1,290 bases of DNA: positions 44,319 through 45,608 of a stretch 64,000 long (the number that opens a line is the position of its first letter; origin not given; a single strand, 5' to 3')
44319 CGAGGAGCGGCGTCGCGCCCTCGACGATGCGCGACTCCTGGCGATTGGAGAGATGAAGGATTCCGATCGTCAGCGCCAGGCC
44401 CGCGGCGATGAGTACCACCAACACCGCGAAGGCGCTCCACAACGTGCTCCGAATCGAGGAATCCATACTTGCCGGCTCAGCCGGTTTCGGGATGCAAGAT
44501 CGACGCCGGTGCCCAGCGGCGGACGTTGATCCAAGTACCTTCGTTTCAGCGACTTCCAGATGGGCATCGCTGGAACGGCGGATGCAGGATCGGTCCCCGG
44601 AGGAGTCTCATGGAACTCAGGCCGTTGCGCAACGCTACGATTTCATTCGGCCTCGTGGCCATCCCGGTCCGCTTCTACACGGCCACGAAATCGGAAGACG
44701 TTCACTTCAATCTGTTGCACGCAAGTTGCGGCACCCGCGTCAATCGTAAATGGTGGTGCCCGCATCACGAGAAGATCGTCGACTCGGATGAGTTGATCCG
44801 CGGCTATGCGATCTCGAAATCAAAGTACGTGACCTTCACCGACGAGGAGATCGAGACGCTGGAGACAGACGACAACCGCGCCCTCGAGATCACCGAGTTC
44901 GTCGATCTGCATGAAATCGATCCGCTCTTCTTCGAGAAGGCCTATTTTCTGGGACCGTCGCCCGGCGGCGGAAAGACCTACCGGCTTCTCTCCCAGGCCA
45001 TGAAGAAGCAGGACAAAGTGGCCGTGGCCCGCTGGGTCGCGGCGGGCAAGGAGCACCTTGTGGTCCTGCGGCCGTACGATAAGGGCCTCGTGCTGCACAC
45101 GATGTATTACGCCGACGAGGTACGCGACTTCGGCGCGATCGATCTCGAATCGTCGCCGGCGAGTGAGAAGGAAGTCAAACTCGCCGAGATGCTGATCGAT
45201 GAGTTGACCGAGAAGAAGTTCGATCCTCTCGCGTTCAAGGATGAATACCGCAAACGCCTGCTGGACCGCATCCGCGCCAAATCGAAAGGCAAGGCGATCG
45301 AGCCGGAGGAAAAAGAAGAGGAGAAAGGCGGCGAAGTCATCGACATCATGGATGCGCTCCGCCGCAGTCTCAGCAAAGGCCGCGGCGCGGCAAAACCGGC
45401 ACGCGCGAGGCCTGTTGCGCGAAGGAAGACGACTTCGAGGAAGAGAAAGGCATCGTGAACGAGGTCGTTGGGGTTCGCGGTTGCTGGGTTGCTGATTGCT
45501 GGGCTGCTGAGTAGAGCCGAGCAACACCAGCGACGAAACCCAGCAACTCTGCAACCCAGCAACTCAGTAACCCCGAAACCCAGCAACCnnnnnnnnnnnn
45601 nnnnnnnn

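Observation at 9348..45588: Intergenic elements built from arrays of 7-9-nt tandem units, mostly as facing inverted arrays: conserved architecture, locus-specific unit sequence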

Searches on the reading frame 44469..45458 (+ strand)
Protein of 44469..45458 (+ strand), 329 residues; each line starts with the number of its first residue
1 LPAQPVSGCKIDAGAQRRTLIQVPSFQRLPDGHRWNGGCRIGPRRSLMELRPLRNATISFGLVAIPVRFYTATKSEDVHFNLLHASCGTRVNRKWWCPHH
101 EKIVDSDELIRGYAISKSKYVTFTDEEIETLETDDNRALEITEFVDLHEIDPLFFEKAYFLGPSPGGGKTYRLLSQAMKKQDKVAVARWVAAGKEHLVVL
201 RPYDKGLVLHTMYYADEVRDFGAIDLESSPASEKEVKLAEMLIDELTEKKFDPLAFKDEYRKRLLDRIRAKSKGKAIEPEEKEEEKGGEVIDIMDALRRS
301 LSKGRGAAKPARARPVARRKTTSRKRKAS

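Call 10: search_protein_families(library=pfam, proteins=[window:44469-45458:+])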
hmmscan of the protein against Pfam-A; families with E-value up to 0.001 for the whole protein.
window:44469-45458:+ (329 aa): 1 family
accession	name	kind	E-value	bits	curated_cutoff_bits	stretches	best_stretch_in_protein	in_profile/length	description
PF02735.22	Ku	-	3.7e-50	170.9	25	1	59-237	1-189/190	Ku70/Ku80 beta-barrel domain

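Call 12: find_encoding_contigs(protein=window:44469-45458:+, flank=10000, max_places=10)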
Protein window:44469-45458:+ (329 aa): no gene with exactly this product is on record in the collection.
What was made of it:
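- Tried and rejected: Looking up the Ku protein using its longest ORF found nothing (call 12), because the start codon was wrong.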
